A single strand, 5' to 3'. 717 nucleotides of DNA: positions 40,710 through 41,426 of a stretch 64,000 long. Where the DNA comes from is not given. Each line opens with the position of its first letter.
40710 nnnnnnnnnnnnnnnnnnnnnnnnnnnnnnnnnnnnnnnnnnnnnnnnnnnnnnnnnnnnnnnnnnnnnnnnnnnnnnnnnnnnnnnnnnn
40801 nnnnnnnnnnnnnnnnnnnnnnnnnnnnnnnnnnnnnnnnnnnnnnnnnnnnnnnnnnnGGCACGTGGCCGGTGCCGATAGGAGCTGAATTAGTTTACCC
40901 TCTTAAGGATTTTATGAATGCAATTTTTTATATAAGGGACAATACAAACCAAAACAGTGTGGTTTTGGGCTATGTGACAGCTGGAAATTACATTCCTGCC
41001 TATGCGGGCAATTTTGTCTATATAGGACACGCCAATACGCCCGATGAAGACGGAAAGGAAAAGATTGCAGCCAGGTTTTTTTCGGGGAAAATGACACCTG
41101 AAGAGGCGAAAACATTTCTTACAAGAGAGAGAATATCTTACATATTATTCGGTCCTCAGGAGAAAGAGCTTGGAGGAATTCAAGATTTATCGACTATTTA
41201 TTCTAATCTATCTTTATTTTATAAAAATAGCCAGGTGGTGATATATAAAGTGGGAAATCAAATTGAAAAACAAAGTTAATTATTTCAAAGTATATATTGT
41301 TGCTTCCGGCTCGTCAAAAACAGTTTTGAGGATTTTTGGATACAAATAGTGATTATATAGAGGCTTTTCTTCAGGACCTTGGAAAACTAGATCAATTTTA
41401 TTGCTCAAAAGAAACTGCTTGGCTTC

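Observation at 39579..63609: Five-member paralog family with the conserved ends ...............QG and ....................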

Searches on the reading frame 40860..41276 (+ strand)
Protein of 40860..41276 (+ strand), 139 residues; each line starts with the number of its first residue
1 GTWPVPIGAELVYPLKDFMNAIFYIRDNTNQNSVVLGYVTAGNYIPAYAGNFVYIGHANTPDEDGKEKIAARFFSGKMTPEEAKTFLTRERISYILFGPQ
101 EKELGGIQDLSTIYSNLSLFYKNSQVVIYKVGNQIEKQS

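Call 49: predict_structure(alignment_id=A4)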
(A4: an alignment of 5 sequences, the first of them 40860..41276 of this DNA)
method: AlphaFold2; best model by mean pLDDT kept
length: 139 residues; sequences in the alignment: 5
mean_pLDDT: 70.4   pTM: 0.70
mean pLDDT of the five models: 70.4, 60.8, 54.8, 51.5, 45.1
residues with pLDDT >= 90: 8; 70-90: 74; 50-70: 33; < 50: 24
segments of 3 or more residues with pLDDT < 50: 1-4, 41-44, 56-61, 134-139
pLDDT, mean of each block of 10 residues (from residue 1): 46 69 84 75 50 51 68 84 88 82 65 83 87 51
secondary structure, 60 per line:
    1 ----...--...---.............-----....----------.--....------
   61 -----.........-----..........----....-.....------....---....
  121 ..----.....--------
elements in order: E5-7 E10-12 H16-28 E34-37 E51-54 H66-74 H80-89 E94-97 H99-103 H110-113 E117-122 E127-131

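Call 51: fold_search(model_id=the predicted structure, library=pdb)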
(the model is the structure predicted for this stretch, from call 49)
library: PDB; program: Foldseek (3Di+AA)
matches with E <= 10: 484; with E <= 0.001: 9
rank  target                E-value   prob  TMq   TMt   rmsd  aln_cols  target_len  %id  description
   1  3vu0_A                1.1e-05  1.00  0.60  0.55   5.9       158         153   16  Crystal structure of the C-terminal globular domain of oligosaccharyltransferase (AfAglB-S2, AF_0040, O30195_ARCFU) fr (released 2013-01-23)
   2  3vu0_C                1.4e-05  1.00  0.60  0.55   5.7       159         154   16  Crystal structure of the C-terminal globular domain of oligosaccharyltransferase (AfAglB-S2, AF_0040, O30195_ARCFU) fr (released 2013-01-23)
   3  7zlg_A                2.5e-05  1.00  0.56  0.14   6.6       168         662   14  Cryo-EM structure of C-mannosyltransferase CeDPY19, in complex with acceptor peptide and bound to CMT2-Fab and anti-Fa (released 2023-01-11)
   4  7zlh_A                7.1e-05  1.00  0.55  0.14   6.3       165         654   14  Cryo-EM structure of C-mannosyltransferase CeDPY19, in apo state, bound to CMT2-Fab and anti-Fab nanobody (released 2023-01-11)
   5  6ftg_5                2.1e-04  1.00  0.54  0.14   9.7       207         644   15  Subtomogram average of OST-containing ribosome-translocon complexes from canine rough microsomal membranes (released 2018-03-21)
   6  9n9j_I                2.5e-04  1.00  0.54  0.12   9.8       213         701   14  Structure of a GRP94 folding intermediate engaged with a CCDC134- and FKBP11-bound secretory translocon (released 2025-11-19)
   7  7zli_A                2.7e-04  1.00  0.54  0.14   6.7       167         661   14  Cryo-EM structure of C-mannosyltransferase CeDPY19, in complex with Dol25-P-Man and bound to CMT2-Fab and anti-Fab nan (released 2023-01-11)
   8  6ezn_F                2.9e-04  1.00  0.60  0.15   7.5       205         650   13  Cryo-EM structure of the yeast oligosaccharyltransferase (OST) complex (released 2018-01-17)
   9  8b6l_I                6.3e-04  1.00  0.58  0.13   9.2       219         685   14  Subtomogram average of the human Sec61-TRAP-OSTA-translocon (released 2022-12-07)
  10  8pn9_A                1.3e-03  1.00  0.60  0.15   5.0       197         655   16  Structure of human oligosaccharyltransferase OST-A complex bound to NGI-1 (released 2024-05-08)
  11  6s7o_A                1.5e-03  1.00  0.61  0.15   6.2       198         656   15  Cryo-EM structure of human oligosaccharyltransferase complex OST-A (released 2019-12-18)
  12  8agb_A                1.5e-03  1.00  0.57  0.14   7.0       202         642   12  Structure of yeast oligosaccharylransferase complex with lipid-linked oligosaccharide bound (released 2022-12-07)
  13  8agc_A                1.7e-03  1.00  0.60  0.14   6.3       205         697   12  Structure of yeast oligosaccharylransferase complex with lipid-linked oligosaccharide and non-acceptor peptide bound (released 2022-12-07)
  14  8age_A                1.8e-03  1.00  0.56  0.14   6.5       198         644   11  Structure of yeast oligosaccharylransferase complex with acceptor peptide bound (released 2022-12-07)
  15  7oci_F                2.5e-03  1.00  0.58  0.14   6.2       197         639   11  Cryo-EM structure of yeast Ost6p containing oligosaccharyltransferase complex (released 2022-02-16)
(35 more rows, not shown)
